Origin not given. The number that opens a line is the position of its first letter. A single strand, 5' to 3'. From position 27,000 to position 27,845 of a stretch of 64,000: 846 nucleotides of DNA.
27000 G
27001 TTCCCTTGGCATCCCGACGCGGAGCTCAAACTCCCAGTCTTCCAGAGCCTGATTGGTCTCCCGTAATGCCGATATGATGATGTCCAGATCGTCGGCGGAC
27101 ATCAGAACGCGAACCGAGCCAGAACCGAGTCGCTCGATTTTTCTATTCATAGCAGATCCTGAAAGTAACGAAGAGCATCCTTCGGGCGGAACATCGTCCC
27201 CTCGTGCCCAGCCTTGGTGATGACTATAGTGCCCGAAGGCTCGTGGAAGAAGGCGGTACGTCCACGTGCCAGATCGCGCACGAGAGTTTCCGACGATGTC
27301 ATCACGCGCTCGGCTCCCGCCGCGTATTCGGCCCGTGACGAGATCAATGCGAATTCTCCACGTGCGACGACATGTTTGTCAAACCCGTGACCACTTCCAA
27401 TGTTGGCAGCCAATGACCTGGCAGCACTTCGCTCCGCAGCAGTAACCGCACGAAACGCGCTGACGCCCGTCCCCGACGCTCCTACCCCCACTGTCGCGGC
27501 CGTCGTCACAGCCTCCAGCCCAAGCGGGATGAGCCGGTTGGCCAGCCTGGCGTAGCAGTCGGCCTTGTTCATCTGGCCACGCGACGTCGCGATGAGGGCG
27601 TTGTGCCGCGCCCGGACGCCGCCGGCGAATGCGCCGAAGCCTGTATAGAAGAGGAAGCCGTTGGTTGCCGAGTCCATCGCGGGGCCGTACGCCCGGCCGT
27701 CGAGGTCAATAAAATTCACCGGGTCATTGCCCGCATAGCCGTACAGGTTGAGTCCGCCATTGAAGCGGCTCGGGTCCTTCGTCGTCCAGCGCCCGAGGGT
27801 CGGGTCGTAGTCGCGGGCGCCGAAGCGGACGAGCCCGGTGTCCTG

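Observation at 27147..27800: RHS/teneurin-like polymorphic toxin with unassigned C-terminal effector domain (HGFDKH motif)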

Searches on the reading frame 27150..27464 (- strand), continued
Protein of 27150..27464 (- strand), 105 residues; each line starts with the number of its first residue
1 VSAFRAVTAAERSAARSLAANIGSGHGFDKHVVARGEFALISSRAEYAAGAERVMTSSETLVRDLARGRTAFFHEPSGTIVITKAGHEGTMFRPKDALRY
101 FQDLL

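Call 82: find_homologous_proteins(query=A1, max_evalue=1e-10)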
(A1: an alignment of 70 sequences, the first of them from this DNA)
Query A1 (70 sequences) (105 aa, profile of the alignment): 119 proteins with E <= 1e-10 among 969 candidates.
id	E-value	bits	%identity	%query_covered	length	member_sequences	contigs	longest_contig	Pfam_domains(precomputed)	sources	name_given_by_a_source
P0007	1.2e-37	146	47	79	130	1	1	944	-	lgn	-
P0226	1.7e-37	146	41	79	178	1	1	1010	-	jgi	jgi:filamentous hemagglutinin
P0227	1.9e-36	142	38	83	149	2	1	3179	-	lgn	-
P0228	9.6e-36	140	38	79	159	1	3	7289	-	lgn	-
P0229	1.8e-35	139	40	79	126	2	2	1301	-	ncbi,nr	ncbi:Uncharacterised protein [Yersinia similis]|nr:Uncharacterised protein [Yersinia similis] CNC730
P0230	3.1e-35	138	41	79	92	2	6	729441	-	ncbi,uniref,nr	ncbi:mAFB alternative [Lelliottia wanjuensis]|uniref:MAFB alternative n=1 Tax=Lelliottia wanjuensis 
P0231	4.0e-35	138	37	89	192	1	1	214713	-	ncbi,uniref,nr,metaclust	ncbi:secreted protein [Trabulsiella guamensis ATCC 49490]|uniref:Secreted protein n=1 Tax=Trabulsiel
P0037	6.2e-35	137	40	85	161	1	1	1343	-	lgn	-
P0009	1.2e-34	137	45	76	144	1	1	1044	-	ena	-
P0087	1.4e-34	136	38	81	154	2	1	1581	-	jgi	jgi:hypothetical protein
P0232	3.7e-34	135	40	85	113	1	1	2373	-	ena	-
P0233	5.2e-34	135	37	85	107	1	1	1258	-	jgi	jgi:filamentous hemagglutinin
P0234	7.1e-34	134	41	88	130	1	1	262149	-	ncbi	ncbi:hypothetical protein K5D43_20930, partial [Pseudomonas cichorii]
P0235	7.3e-34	134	39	79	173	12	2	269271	-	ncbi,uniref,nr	ncbi:hypothetical protein [Enterobacter quasiroggenkampii]|uniref:hypothetical protein n=1 Tax=Enter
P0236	7.3e-34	134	33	96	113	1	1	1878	-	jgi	jgi:hypothetical protein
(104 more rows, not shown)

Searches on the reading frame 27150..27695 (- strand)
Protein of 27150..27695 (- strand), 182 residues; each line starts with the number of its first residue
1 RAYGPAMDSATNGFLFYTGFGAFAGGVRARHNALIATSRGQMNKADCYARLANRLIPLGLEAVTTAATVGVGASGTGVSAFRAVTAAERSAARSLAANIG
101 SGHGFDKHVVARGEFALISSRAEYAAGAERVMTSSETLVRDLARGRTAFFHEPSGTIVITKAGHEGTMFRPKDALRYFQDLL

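Call 5: search_protein_families(library=pfam, proteins=[window:27150-27695:-], max_evalue=1)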
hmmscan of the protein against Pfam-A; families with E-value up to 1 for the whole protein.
seq(182 aa): 0 families

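Call 6: search_protein_families(library=ncbifam, proteins=[window:27150-27695:-], max_evalue=1)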
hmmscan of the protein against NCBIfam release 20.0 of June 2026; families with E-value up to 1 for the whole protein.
seq(182 aa): 0 families

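Call 7: find_homologous_proteins(query=window:27150-27695:-, max_evalue=0.01)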
Query seq(182 aa): 811 candidates shared short words with the query, none scored E <= 0.01.

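Call 8: search_solved_structures(query=window:27150-27695:-, max_evalue=10, show_alignments=3)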
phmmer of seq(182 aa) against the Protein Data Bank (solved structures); distinct sequences matched with E-value up to 10: 3.
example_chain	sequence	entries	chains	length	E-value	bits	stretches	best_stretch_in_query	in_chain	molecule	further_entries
3bpk_A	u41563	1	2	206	0.076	16.2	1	32-129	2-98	Nitrilotriacetate monooxygenase component B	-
7klq_A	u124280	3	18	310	1.5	12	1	34-115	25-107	4-hydroxy-tetrahydrodipicolinate synthase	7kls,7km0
5bun_A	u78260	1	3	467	2.4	11.3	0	70-132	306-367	Outer membrane protein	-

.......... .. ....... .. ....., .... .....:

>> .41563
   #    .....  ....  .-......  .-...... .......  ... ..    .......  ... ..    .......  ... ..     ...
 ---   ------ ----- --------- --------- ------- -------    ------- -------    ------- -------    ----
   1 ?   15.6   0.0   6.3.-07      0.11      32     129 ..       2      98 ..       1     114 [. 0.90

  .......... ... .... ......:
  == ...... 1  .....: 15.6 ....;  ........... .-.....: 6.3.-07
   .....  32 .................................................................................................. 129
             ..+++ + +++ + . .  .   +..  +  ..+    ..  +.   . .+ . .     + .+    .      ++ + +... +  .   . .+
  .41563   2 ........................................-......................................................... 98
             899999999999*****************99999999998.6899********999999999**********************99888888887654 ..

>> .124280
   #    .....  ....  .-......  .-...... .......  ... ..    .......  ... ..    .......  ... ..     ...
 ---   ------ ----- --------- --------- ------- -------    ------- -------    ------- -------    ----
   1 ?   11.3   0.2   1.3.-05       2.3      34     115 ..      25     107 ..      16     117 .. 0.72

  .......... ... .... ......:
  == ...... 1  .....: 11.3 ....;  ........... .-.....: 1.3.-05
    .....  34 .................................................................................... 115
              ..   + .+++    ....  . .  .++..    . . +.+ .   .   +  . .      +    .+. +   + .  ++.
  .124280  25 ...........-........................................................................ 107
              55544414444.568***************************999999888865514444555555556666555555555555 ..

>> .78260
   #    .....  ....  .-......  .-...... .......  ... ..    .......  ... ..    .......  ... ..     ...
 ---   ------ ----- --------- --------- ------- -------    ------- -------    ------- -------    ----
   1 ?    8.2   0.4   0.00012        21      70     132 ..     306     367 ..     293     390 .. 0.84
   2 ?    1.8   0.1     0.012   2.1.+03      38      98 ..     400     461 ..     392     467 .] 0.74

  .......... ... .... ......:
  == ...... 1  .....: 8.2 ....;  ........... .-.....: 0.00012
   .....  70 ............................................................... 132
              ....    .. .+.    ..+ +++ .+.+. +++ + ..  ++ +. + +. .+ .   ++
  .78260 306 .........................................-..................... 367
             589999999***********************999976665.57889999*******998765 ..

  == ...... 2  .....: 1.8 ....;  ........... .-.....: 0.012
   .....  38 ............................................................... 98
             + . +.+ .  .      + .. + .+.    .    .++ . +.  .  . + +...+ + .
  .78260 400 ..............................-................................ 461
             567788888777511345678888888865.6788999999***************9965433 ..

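Call 10: search_protein_families(library=padloc, proteins=[window:27150-27695:-], max_evalue=1)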
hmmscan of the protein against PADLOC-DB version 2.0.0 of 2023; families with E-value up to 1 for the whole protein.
seq(182 aa): 0 families

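Call 17: search_protein_representatives(protein=window:27150-27695:-)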
Query: 182 residues. Proteins with E-value up to 0.001 (for the whole library): 548; up to 1e-10: 47; up to 1e-30: 1. The best 150 are listed.
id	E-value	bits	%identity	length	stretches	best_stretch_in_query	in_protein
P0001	1.4e-108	376.4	100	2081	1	1-182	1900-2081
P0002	3.8e-30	121.3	55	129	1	65-180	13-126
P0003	1.0e-27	113.4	52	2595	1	79-181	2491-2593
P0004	8.5e-22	94.1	53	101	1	85-179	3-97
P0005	1.8e-15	73.5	45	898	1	85-180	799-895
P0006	5.6e-15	72.0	44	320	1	89-180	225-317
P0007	1.8e-14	70.3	46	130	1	86-179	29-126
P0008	2.4e-14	69.9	35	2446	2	37-181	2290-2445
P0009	3.9e-14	69.2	42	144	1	58-181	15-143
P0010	5.9e-14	68.6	41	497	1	76-181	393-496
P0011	1.1e-13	67.7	43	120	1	89-181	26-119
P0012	2.7e-13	66.5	47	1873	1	88-181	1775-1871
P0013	3.5e-13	66.1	46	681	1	85-181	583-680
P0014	4.5e-13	65.8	40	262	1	72-181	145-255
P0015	6.8e-13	65.2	37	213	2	86-181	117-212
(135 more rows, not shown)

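Call 19: predict_structure(protein=window:27150-27695:-)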
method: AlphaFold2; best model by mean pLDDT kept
length: 182 residues; sequences in the alignment: 1
mean_pLDDT: 37.3   pTM: 0.21
mean pLDDT of the five models: 37.3, 36.3, 36.2, 34.0, 32.9
residues with pLDDT >= 90: 0; 70-90: 0; 50-70: 1; < 50: 181
segments of 3 or more residues with pLDDT < 50: 1-143, 145-182
pLDDT, mean of each block of 10 residues (from residue 1): 34 36 45 44 40 41 39 37 34 32 27 32 35 41 44 39 37 36 27
secondary structure, 60 per line:
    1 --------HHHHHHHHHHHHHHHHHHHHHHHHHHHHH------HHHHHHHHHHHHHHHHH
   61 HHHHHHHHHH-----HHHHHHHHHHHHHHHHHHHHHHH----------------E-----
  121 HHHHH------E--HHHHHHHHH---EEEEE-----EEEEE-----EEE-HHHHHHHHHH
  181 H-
elements in order: H9-37 H44-70 H76-98 H121-125 H135-143 E147-151 E157-161 E167-169 H171-181

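Call 81: find_encoding_contigs(protein=P0001, flank=10000, max_places=2)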
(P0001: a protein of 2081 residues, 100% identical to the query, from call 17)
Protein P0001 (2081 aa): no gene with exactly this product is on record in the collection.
